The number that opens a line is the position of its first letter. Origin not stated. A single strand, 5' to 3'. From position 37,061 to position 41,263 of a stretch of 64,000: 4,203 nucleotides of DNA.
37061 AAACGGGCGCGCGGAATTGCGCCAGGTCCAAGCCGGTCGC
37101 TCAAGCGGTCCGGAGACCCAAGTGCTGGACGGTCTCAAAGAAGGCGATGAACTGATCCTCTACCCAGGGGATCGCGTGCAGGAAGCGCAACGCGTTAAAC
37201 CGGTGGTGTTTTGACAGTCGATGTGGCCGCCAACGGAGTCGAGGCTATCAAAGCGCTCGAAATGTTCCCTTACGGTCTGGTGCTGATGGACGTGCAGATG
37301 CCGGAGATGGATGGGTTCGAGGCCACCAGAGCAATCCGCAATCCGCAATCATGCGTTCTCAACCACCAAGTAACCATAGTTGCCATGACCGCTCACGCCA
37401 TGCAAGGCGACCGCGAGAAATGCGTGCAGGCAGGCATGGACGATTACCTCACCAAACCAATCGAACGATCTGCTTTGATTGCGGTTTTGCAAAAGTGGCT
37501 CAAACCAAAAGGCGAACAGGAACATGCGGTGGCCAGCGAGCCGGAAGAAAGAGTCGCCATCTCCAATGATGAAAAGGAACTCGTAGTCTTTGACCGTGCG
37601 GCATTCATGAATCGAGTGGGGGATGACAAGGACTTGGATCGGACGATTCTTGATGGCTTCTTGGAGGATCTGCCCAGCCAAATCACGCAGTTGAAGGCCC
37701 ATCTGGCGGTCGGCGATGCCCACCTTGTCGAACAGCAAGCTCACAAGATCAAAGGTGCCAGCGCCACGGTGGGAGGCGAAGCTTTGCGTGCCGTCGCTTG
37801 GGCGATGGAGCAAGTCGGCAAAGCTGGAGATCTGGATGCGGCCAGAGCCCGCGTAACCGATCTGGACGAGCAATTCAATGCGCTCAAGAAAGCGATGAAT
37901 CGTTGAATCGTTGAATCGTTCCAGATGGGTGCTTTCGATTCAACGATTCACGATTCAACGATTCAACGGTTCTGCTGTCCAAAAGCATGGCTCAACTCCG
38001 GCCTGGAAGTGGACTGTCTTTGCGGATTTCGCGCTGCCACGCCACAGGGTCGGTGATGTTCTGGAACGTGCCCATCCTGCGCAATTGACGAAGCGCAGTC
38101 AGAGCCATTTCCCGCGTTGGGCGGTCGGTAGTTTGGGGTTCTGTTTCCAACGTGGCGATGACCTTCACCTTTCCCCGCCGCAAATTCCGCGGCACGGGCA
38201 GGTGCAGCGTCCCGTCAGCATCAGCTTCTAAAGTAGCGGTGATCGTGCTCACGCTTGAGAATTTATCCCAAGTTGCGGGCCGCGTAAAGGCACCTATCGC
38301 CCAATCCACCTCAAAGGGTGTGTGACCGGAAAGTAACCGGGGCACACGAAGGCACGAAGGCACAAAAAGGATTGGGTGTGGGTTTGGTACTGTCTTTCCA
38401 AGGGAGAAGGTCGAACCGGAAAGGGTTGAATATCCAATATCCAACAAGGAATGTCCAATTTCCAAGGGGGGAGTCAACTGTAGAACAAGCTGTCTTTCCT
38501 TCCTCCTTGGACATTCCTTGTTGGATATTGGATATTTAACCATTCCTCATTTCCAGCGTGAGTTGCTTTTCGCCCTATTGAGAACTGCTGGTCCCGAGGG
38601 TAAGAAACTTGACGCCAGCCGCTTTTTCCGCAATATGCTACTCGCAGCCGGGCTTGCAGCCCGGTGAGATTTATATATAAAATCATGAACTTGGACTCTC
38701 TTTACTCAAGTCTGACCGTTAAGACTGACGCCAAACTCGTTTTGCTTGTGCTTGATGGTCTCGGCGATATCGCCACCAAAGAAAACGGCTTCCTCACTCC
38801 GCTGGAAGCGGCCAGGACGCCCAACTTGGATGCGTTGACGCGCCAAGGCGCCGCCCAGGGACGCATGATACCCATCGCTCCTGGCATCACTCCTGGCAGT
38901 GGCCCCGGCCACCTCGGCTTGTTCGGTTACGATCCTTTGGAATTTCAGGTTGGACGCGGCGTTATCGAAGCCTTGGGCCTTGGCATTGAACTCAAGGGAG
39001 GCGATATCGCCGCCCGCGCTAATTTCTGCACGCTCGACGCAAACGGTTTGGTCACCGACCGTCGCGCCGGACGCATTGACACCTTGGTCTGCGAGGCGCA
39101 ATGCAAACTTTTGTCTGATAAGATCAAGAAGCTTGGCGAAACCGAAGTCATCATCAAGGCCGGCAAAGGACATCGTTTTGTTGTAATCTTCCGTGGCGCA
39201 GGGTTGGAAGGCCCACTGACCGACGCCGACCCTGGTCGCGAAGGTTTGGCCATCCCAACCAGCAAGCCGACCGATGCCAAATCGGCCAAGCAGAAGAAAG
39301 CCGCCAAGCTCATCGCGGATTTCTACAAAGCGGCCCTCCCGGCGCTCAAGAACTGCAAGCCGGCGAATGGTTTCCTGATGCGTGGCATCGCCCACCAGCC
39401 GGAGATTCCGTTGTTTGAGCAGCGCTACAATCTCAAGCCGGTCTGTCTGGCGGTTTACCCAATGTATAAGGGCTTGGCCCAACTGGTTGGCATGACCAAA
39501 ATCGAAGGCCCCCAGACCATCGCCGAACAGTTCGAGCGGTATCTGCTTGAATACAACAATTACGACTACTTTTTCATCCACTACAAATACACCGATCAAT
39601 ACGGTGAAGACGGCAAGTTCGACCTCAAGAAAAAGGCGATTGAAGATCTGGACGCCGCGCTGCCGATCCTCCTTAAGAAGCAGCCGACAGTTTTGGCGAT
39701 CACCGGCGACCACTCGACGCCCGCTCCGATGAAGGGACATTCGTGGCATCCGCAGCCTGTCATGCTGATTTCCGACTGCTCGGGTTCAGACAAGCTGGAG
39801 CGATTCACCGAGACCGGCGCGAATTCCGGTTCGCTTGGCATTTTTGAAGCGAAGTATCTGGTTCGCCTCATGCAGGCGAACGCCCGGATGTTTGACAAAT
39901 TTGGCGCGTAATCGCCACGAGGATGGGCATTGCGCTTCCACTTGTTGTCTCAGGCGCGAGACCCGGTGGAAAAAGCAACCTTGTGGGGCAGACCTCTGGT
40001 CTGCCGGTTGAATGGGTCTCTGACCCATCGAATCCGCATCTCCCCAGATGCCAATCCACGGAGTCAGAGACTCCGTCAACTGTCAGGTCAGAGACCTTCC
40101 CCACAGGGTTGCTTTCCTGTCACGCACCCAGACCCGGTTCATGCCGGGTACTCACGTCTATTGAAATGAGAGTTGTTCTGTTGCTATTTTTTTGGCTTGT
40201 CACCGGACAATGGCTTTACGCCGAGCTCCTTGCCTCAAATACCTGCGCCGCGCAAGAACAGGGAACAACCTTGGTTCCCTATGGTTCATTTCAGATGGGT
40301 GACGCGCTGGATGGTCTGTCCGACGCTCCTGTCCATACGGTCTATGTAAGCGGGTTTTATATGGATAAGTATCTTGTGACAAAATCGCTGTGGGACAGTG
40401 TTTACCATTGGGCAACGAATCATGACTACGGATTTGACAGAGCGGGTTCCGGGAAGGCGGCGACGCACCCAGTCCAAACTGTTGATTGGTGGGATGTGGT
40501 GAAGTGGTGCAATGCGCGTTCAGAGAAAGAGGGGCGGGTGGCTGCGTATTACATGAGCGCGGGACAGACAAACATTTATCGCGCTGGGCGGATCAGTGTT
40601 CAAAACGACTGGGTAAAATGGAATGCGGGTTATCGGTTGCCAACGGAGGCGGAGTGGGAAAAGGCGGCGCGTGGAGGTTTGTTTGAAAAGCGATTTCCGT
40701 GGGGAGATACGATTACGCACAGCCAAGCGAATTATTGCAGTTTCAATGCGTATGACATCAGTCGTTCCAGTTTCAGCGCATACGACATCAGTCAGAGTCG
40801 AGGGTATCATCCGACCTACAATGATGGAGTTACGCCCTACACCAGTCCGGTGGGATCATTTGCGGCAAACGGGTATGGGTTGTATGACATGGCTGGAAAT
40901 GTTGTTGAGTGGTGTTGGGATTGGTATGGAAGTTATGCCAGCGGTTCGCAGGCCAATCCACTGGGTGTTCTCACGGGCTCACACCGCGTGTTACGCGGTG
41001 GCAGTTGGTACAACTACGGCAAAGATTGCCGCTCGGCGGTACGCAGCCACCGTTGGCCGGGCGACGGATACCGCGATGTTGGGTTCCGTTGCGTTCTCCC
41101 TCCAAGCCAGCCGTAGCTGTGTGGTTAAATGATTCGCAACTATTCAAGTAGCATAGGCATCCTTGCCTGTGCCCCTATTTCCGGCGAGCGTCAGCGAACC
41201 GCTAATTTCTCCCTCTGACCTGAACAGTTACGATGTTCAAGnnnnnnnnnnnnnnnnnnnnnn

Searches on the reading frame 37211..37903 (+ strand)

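Call 89: search_protein_families(library=pfam, proteins=[window:37211-37903:+], max_evalue=0.00001)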
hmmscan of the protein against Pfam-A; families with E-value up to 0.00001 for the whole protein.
window:37211-37903:+ (231 aa): 2 families
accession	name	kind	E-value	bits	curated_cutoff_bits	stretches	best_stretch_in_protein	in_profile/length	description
PF00072.30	Response_reg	-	1.2e-22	80.6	30.2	1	2-93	24-110/111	Response regulator receiver domain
PF01627.28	Hpt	-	6.1e-15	55.7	24.6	1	146-227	2-83/84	Hpt domain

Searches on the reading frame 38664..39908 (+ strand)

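Call 89: search_protein_families(library=pfam, proteins=[window:38664-39908:+], max_evalue=0.00001)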
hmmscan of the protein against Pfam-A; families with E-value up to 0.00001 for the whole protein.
window:38664-39908:+ (415 aa): 2 families
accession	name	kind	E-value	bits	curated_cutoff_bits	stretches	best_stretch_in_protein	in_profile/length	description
PF10143.14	PhosphMutase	-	3.9e-39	134.7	21.5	1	64-230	5-166/170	2,3-bisphosphoglycerate-independent phosphoglycerate mutase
PF01676.23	Metalloenzyme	-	6.6e-37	127.8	24.3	1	24-400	2-246/252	Metalloenzyme superfamily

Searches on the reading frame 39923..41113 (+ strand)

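Call 89: search_protein_families(library=pfam, proteins=[window:39923-41113:+], max_evalue=0.00001)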
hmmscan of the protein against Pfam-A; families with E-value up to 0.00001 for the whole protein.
window:39923-41113:+ (397 aa): 1 family
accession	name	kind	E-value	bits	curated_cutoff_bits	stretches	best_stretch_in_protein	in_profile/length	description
PF03781.23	FGE-sulfatase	-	4.8e-52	177.6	23.3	1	113-391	3-254/255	Sulfatase-modifying factor enzyme 1-like domain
